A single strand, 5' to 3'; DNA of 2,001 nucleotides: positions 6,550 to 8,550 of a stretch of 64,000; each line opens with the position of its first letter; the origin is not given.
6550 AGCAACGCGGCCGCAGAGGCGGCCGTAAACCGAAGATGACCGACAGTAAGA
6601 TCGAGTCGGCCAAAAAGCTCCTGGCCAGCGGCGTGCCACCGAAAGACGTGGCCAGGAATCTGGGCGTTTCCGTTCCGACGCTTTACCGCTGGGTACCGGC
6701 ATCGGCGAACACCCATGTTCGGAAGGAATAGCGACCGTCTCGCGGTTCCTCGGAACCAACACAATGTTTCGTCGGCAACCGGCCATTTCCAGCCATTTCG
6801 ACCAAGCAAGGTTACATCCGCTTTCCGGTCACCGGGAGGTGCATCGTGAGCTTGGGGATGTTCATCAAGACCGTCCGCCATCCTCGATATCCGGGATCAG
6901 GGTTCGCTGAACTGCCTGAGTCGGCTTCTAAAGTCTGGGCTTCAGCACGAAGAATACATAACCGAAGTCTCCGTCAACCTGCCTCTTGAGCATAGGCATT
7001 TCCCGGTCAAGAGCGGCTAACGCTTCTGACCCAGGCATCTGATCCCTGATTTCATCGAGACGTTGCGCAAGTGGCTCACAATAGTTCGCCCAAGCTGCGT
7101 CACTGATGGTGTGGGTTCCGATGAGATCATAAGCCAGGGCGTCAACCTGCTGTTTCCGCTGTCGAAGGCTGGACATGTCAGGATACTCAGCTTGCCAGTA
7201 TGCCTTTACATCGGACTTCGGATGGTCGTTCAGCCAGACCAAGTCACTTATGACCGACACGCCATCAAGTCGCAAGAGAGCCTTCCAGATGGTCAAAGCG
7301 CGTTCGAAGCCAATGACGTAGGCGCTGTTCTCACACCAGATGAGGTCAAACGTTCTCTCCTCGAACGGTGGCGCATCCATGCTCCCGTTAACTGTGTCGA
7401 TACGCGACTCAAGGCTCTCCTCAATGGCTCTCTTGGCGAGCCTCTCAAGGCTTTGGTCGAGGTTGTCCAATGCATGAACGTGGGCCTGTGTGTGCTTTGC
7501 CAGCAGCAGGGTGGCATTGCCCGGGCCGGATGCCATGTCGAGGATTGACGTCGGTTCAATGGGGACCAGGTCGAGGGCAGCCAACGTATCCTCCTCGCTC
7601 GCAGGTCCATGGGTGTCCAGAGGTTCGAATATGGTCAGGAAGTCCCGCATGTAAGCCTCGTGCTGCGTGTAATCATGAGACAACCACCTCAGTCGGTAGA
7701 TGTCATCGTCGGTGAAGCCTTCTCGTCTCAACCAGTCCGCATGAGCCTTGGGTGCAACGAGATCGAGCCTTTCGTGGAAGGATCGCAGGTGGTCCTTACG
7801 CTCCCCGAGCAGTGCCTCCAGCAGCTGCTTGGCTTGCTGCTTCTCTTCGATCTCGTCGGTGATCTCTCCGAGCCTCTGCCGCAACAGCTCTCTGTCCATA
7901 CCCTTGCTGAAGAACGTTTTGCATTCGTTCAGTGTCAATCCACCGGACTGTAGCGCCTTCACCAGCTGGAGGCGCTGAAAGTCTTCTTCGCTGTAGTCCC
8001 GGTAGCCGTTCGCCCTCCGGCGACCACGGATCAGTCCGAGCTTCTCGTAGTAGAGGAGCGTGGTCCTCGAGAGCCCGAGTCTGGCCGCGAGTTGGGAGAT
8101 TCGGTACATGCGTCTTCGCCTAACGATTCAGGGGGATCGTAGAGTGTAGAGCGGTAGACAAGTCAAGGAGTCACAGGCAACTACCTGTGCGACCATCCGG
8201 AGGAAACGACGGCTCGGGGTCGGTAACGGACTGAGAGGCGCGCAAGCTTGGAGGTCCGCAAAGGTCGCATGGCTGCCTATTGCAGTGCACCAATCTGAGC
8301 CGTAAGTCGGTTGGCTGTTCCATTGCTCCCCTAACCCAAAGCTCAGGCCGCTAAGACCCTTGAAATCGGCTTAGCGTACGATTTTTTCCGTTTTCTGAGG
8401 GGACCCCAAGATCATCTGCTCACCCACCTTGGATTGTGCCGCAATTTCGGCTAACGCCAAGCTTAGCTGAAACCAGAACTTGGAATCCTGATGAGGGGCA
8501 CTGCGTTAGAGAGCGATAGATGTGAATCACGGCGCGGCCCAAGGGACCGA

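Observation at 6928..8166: Transposon cargo: MerR-HTH fused to a class I SAM methyltransferase, with its own MerR-type 19-bp-spacer promoter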

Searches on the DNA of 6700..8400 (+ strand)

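Call 5: search_dna_similar(query=window:6700-8400:+, collection=plasmids, mode=near, max_rows=25)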
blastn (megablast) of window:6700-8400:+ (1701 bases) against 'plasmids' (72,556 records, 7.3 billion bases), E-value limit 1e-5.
Records with a match: 63; places in all: 89; records where one place covers at least 80% of the query: 0.
Best place of each record, by identity: >=99% 25; 90-95% 16; 80-90% 22.
By first word of the organism name: Aeromonas 14; Escherichia 13; Legionella 11; Ralstonia 6; Enterobacter 3; Pseudomonas 3; Klebsiella 2; Leclercia 2; Thauera 1; Tistrella 1; and 7 more.
By predicted mobility (MOB-suite, as given by PLSDB): conjugative 29; non-mobilizable 22; mobilizable 12.
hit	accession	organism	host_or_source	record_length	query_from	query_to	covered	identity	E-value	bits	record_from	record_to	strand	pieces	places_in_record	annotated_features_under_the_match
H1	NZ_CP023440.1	Thauera sp. K11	cell culture,sludge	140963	1640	1701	4%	90.3%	2e-12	82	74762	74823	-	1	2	Tn3 family transposase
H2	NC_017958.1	Tistrella mobilis KA081020-065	-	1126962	1640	1700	4%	90.2%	7e-12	81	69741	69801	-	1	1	record has no annotation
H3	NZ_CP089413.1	Klebsiella oxytoca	-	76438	1640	1700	4%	90.2%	7e-12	81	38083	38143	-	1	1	Tn3 family transposase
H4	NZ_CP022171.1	Aeromonas salmonicida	Atlantic salmon,The RAS Atlantic Salmon ...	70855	1640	1701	4%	87.1%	4e-9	71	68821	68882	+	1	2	Tn3 family transposase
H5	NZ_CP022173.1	Aeromonas salmonicida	Atlantic salmon,The RAS Atlantic Salmon ...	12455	1640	1701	4%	87.1%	4e-9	71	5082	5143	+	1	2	Tn3 family transposase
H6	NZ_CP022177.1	Aeromonas salmonicida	Atlantic salmon,The RAS Atlantic Salmon ...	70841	1640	1701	4%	87.1%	4e-9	71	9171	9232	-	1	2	Tn3 family transposase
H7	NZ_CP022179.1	Aeromonas salmonicida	Atlantic salmon,The RAS Atlantic Salmon ...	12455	1640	1701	4%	87.1%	4e-9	71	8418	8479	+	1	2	Tn3 family transposase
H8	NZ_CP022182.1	Aeromonas salmonicida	Atlantic salmon,The RAS Atlantic Salmon ...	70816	1640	1701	4%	87.1%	4e-9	71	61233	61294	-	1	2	Tn3 family transposase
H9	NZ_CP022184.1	Aeromonas salmonicida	Atlantic salmon,The RAS Atlantic Salmon ...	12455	1640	1701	4%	87.1%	4e-9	71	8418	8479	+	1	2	Tn3 family transposase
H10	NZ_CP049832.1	Aeromonas salmonicida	Turbo,whole organism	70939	1640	1701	4%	87.1%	4e-9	71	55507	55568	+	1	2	Tn3 family transposase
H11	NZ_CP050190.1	Aeromonas salmonicida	Turbo,whole organism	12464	1640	1701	4%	87.1%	4e-9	71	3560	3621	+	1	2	Tn3 family transposase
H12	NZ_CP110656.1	Aeromonas salmonicida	Kareius bicoloratus,cell culture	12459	1640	1701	4%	87.1%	4e-9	71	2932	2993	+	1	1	Tn3 family transposase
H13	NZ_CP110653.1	Aeromonas salmonicida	-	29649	1640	1701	4%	87.1%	4e-9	71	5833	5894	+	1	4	none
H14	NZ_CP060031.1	Aeromonas salmonicida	Sebastes schlegeli,Head kidney, Spleen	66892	1640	1701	4%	87.1%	4e-9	71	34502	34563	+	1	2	none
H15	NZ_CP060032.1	Aeromonas salmonicida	Sebastes schlegeli,Head kidney, Spleen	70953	1640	1701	4%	87.1%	4e-9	71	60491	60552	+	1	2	Tn3 family transposase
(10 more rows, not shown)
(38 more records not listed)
